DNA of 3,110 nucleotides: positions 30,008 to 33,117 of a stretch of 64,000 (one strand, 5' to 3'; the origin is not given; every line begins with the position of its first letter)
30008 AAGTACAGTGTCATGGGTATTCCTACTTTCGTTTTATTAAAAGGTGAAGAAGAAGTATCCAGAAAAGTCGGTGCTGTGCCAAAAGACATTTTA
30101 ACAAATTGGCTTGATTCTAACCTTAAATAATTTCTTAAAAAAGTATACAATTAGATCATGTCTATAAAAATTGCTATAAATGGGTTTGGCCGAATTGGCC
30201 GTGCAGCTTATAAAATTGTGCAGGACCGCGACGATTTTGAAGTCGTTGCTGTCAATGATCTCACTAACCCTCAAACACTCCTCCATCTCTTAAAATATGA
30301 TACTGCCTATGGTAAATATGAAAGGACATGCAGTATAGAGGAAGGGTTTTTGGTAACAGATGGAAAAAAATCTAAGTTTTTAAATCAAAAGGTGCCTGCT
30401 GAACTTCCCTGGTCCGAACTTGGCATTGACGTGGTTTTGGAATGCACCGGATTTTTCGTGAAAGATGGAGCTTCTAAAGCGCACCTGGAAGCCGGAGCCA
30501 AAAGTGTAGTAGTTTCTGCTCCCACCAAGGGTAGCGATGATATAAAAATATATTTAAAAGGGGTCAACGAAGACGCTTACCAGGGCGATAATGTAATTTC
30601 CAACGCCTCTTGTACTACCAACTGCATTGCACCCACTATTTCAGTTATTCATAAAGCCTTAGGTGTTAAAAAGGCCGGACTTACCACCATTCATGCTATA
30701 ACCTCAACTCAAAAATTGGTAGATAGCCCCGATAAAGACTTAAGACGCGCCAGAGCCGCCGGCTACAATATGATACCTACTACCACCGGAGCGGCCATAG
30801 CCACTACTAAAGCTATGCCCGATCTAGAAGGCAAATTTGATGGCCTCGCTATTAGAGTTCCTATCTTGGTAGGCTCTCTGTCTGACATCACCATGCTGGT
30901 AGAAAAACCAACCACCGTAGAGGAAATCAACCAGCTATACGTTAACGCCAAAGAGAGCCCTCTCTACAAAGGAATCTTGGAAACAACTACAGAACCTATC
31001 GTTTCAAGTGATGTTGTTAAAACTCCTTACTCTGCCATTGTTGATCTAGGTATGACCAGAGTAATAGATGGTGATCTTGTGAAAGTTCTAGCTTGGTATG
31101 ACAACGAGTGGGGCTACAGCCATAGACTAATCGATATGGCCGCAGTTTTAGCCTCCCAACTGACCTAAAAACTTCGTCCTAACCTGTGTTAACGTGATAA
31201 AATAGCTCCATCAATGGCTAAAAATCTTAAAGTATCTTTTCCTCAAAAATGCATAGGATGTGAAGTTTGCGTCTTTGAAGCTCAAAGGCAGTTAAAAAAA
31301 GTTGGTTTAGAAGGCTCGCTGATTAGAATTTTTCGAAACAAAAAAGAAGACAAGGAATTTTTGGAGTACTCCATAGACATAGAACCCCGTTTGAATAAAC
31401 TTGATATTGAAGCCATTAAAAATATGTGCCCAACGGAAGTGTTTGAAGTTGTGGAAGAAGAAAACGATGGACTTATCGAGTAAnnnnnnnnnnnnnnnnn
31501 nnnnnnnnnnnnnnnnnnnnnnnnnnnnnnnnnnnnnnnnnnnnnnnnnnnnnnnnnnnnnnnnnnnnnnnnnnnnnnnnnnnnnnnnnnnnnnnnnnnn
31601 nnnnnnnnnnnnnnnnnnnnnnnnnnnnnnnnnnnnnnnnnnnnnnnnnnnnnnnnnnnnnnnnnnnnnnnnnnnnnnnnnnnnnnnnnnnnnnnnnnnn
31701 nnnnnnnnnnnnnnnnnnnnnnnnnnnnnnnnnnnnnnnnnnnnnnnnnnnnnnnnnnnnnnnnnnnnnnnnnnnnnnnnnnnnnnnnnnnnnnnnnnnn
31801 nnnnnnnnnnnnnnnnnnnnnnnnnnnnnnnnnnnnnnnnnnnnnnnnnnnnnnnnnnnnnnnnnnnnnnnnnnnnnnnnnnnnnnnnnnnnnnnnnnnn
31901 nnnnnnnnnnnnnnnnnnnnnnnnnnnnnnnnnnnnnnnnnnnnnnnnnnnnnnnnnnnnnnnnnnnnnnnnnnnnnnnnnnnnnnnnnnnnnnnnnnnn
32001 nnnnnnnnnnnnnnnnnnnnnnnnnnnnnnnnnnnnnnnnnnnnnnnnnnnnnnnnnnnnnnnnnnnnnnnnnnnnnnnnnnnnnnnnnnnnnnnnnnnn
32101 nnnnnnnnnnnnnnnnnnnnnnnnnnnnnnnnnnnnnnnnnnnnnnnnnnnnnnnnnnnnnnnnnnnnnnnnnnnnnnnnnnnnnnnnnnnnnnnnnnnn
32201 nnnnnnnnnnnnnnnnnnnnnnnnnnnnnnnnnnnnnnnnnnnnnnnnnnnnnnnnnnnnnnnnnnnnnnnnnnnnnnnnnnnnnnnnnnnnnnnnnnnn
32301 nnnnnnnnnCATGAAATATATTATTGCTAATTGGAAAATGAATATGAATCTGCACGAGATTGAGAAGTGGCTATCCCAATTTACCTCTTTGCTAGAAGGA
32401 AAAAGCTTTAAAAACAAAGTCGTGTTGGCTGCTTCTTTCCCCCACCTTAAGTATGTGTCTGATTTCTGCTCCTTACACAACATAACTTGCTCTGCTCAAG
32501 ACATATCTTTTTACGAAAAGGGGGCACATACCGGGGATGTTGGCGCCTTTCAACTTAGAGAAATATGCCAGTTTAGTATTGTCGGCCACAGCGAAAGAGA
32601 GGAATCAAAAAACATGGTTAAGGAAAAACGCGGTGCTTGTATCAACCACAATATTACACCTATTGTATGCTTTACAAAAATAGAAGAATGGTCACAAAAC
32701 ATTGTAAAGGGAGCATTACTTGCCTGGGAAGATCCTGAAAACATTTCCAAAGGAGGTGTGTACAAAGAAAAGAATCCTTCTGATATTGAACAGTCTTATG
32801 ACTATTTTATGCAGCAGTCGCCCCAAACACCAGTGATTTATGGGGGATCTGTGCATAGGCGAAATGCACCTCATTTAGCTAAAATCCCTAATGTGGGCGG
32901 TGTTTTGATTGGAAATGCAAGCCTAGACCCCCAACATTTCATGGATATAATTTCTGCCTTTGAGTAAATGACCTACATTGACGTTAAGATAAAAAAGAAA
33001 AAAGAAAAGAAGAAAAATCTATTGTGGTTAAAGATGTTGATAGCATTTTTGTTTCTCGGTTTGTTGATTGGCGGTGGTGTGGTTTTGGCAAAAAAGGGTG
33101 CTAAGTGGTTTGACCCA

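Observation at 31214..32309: Ferredoxin plus truncated AOR/GAPOR-like gene pair in the pgk slot of a gap-...-tpiA operon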

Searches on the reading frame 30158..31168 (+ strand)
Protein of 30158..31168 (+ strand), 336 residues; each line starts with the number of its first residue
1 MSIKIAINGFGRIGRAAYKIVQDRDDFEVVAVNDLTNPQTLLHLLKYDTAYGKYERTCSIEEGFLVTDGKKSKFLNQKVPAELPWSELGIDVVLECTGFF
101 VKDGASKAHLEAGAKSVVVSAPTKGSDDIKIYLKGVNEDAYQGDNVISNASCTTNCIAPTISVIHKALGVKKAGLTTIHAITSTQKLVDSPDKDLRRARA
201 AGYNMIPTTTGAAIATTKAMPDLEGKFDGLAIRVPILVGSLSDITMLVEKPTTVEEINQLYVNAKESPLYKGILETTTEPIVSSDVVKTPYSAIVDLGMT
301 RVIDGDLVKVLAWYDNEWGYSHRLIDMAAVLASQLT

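Call 3: search_protein_families(library=pfam, proteins=[window:30158-31168:+], max_evalue=1)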
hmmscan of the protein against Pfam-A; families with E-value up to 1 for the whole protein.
window:30158-31168:+ (336 aa): 5 families
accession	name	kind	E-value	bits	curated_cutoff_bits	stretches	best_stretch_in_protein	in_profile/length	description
PF02800.25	Gp_dh_C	-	2.8e-52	176.9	24.4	1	157-314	1-158/158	Glyceraldehyde 3-phosphate dehydrogenase, C-terminal domain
PF00044.30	Gp_dh_N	-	9.9e-35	119.3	31.7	1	3-102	1-100/101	Glyceraldehyde 3-phosphate dehydrogenase, NAD binding domain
PF01113.26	DapB_N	-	0.00035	21.1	25.6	1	3-37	1-36/124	Dihydrodipicolinate reductase, N-terminus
PF01408.29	GFO_IDH_MocA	-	0.014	16.5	24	0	3-39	1-38/120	Oxidoreductase family, NAD-binding Rossmann fold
PF02774.23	Semialdhyde_dhC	-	0.029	14.9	26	1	216-287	84-153/184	Semialdehyde dehydrogenase, dimerisation domain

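Call 4: search_protein_families(library=ncbifam, proteins=[window:30158-31168:+], max_evalue=1)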
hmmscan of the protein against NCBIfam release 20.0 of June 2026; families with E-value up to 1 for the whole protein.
window:30158-31168:+ (336 aa): 18 families
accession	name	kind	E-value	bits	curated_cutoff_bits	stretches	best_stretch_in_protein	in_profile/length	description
TIGR01534.1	GAPDH-I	equivalog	4.9e-115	384.2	367.2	1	4-326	1-330/330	type I glyceraldehyde-3-phosphate dehydrogenase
NF005830.0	PRK07729.1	equivalog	2.7e-113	378.4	546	1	1-335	1-334/343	glyceraldehyde-3-phosphate dehydrogenase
NF033735.1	G3PDH_Arsen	exception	1.4e-105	353.4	450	1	5-328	1-323/323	ArsJ-associated glyceraldehyde-3-phosphate dehydrogenase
NF005641.0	PRK07403.1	equivalog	1.7e-103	346.3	616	1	3-334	2-335/337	type I glyceraldehyde-3-phosphate dehydrogenase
NF006512.0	PRK08955.1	equivalog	8.4e-94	314.6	563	1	1-330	1-329/334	glyceraldehyde-3-phosphate dehydrogenase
NF010058.0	PRK13535.1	equivalog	1.1e-91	307.4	539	1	1-332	1-334/339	erythrose-4-phosphate dehydrogenase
NF011954.0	PRK15425.1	equivalog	1.4e-89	300.4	662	1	1-330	1-328/331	glyceraldehyde-3-phosphate dehydrogenase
TIGR01532.1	E4PD_g-proteo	equivalog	3.2e-88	296.1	530.55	1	4-326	1-325/325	erythrose-4-phosphate dehydrogenase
NF006139.0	PRK08289.1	equivalog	1.6e-64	218.3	431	1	5-332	131-470/480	glyceraldehyde-3-phosphate dehydrogenase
NF003251.0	PRK04207.1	equivalog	1.6e-08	34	185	1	2-262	2-243/343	type II glyceraldehyde-3-phosphate dehydrogenase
NF011456.0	PRK14874.1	equivalog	1.7e-07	30.6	223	1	87-182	64-161/346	aspartate-semialdehyde dehydrogenase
TIGR00978.1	asd_EA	equivalog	2.3e-05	23.6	301.2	2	230-293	230-293/342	aspartate-semialdehyde dehydrogenase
TIGR01296.1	asd_B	equivalog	0.00016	20.9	324.2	2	87-182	59-157/339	aspartate-semialdehyde dehydrogenase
NF006416.0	PRK08664.1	subfamily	0.00067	18.9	232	0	144-182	142-179/350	aspartate-semialdehyde dehydrogenase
TIGR01546.1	GAPDH-II_archae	equivalog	0.0011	18.2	232.9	1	5-260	1-237/333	phosphorylating glyceraldehyde-3-phosphate dehydrogenase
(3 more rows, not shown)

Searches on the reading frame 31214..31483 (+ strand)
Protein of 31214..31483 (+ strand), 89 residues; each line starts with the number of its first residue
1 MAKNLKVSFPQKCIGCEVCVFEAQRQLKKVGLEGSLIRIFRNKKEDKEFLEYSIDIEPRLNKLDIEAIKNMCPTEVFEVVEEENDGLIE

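Call 3: search_protein_families(library=pfam, proteins=[window:31214-31483:+], max_evalue=1)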
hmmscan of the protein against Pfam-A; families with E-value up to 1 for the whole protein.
window:31214-31483:+ (89 aa): 8 families
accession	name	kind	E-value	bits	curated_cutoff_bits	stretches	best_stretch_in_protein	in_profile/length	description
PF00037.32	Fer4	-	0.0041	17.3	21.1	1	10-20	5-15/24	4Fe-4S binding domain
PF05187.19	Fer4_ETF_QO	-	0.029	15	24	0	66-84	44-62/104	Electron transfer flavoprotein-ubiquinone oxidoreductase, 4Fe-4S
PF12837.12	Fer4_6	-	0.051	14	25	1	10-20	6-16/24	4Fe-4S binding domain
PF15643.12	Tox-PL-2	-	0.055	14.1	25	1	12-50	14-52/103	Papain fold toxin 2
PF13370.11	Fer4_13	-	0.081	14.1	24.5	1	11-75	4-54/58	4Fe-4S single cluster domain of Ferredoxin I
PF12838.12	Fer4_7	-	0.13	13.2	27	0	12-22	1-11/52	4Fe-4S dicluster domain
PF12797.12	Fer4_2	-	0.13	12.8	24.5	1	10-21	7-18/22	4Fe-4S binding domain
PF13459.11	Fer4_15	-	0.26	12.5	22.4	0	11-24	6-19/66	4Fe-4S single cluster domain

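Call 4: search_protein_families(library=ncbifam, proteins=[window:31214-31483:+], max_evalue=1)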
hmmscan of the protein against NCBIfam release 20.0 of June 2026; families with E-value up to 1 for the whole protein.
window:31214-31483:+ (89 aa): 5 families
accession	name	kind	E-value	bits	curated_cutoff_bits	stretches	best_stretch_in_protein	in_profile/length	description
TIGR02936.1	fdxN_nitrog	equivalog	0.0025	17.9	80.55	1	11-77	21-87/91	ferredoxin III, nif-specific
TIGR00403.1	ndhI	equivalog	0.0036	16.9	302.35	1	11-82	62-124/183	NAD(P)H-quinone oxidoreductase subunit I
NF004537.0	PRK05888.1-3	equivalog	0.026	14.1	163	1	11-56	68-112/204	NADH-quinone oxidoreductase subunit NuoI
NF007205.0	PRK09626.1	equivalog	0.064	13.3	93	1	3-21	46-64/105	2-oxoglutarate-acceptor oxidoreductase subunit OorD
TIGR01971.1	NuoI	subfamily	0.16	11.6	113.05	1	11-77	42-98/121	NADH-quinone oxidoreductase, chain I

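Call 68: search_solved_structures(query=A3, max_evalue=10, show_alignments=3)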
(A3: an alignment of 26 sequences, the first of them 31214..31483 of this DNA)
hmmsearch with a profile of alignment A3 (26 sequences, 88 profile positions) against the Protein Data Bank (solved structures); distinct sequences matched with E-value up to 10: 38.
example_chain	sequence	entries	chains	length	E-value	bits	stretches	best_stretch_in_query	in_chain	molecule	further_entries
6x6u_B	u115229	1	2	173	0.021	18.4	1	9-41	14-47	Oxidoreductase, Fe-S subunit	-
6x1o_B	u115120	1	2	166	0.027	18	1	9-41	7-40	Oxidoreductase, Fe-S subunit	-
9mqx_E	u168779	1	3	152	0.031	17.8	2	3-23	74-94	Fe-S-cluster-containing hydrogenase subunit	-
7qv7_A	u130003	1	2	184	0.071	16.6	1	9-84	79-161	Hydrogen dependent carbon dioxide reductase subunit HycB3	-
8c0z_C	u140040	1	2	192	0.34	14.4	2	2-45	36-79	Iron-sulfur cluster-binding protein potential subunit of aldehyde oxidoreductase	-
8ys5_D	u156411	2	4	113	0.37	14.3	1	3-23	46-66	2-oxoglutarate:acceptor oxidoreductase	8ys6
7bkb_L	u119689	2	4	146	0.43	14.1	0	9-23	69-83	Formylmethanofuran dehydrogenase, subunit G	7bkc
5kph_A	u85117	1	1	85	0.44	14.1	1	26-70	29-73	De novo Beta Sheet Design Protein OR485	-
7vzg_B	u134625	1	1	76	0.54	13.8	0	10-23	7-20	Photosystem P840 reaction center iron-sulfur protein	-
2ews_A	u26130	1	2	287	0.66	13.5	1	29-74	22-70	Pantothenate kinase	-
4nb4_A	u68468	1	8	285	0.66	13.5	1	29-74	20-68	Type II pantothenate kinase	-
4r80_A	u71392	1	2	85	0.84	13.2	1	26-70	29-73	OR486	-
6avp_A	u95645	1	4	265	0.94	13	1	33-74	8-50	Type II pantothenate kinase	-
6awg_A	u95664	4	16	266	0.94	13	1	33-74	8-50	Type II pantothenate kinase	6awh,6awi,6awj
6ebv_A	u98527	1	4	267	0.95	13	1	33-74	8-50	Type II pantothenate kinase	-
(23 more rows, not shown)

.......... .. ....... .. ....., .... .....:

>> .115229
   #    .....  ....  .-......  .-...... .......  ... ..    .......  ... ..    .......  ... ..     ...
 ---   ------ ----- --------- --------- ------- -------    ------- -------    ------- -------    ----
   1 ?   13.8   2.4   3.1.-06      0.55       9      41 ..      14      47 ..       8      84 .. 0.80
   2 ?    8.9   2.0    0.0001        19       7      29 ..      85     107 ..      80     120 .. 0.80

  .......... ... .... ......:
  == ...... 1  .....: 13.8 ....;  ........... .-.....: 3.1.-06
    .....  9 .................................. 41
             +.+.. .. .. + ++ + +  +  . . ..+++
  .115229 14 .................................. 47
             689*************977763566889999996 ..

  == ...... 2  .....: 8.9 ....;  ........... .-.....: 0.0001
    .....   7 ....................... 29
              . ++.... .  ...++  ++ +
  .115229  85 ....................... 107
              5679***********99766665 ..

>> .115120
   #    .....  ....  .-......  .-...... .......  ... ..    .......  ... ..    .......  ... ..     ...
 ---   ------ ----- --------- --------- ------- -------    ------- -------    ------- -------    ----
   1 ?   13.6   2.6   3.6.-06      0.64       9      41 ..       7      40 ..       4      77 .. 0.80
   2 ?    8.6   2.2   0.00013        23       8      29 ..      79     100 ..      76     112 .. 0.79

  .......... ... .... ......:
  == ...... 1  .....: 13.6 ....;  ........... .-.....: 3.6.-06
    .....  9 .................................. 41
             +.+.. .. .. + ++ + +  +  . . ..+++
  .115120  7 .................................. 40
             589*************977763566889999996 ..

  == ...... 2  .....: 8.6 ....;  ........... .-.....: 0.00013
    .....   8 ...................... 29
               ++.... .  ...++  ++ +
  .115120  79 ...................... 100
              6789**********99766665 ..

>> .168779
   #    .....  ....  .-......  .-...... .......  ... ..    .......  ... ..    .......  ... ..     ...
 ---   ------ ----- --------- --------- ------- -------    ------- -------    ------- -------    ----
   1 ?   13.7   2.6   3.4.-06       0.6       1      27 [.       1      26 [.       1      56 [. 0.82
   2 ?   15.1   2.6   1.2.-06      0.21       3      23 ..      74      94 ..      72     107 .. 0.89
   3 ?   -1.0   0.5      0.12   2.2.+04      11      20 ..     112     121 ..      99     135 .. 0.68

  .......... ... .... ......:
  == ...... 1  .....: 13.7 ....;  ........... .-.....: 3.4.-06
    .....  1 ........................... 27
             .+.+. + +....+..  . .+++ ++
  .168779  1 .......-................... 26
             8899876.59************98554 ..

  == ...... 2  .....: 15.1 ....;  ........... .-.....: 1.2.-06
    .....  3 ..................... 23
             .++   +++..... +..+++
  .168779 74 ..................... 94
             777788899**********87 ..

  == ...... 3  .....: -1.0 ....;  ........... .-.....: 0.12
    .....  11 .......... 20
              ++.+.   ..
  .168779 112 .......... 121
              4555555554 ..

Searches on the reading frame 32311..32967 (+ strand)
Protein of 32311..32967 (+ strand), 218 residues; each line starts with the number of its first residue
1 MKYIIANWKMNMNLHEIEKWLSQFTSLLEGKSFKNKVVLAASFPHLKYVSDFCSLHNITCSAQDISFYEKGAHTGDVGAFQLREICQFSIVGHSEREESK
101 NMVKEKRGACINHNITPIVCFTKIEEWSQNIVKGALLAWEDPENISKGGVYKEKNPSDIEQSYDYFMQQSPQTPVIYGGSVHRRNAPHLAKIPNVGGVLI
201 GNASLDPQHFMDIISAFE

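Call 3: search_protein_families(library=pfam, proteins=[window:32311-32967:+], max_evalue=1)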
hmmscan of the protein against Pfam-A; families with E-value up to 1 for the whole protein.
window:32311-32967:+ (218 aa): 2 families
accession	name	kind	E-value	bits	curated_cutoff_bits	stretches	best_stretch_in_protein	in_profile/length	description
PF00121.24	TIM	-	1.6e-41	142.8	20.1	1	3-216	2-244/245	Triosephosphate isomerase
PF01843.25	DIL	-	0.27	11.8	24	0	9-26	32-49/105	DIL domain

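Call 4: search_protein_families(library=ncbifam, proteins=[window:32311-32967:+], max_evalue=1)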
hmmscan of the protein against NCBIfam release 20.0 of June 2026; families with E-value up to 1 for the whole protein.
window:32311-32967:+ (218 aa): 9 families
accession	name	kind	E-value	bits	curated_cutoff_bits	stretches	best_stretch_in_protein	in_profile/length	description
NF011163.0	PRK14565.1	equivalog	1.3e-29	103.6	298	2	4-132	5-137/240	triosephosphate isomerase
NF010569.0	PRK13962.1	equivalog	2.3e-29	102.1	883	2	4-122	401-522/645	bifunctional phosphoglycerate kinase/triosephosphate isomerase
NF000722.0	PRK00042.2-1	equivalog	6.7e-27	94.4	293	2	4-123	6-130/256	triose-phosphate isomerase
TIGR00419.1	tim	equivalog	1.7e-24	86.9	130.6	1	4-207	2-227/228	triose-phosphate isomerase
NF000728.0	PRK00042.3-2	equivalog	2e-23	83.2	255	2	153-216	166-228/231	triose-phosphate isomerase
NF012036.0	PRK15492.1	equivalog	6.8e-14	51.9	509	2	3-125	6-139/261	triosephosphate isomerase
NF003302.0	PRK04302.1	subfamily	3.7e-13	49.7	132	1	34-201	36-202/223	triose-phosphate isomerase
NF000729.0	PRK00042.3-3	equivalog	7.2e-13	48.9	309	2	150-215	166-232/234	triose-phosphate isomerase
NF011497.0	PRK14905.1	equivalog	8.6e-13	48.3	485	2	159-215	200-257/357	triosephosphate isomerase/PTS system glucose/sucrose-specific transporter subunit IIB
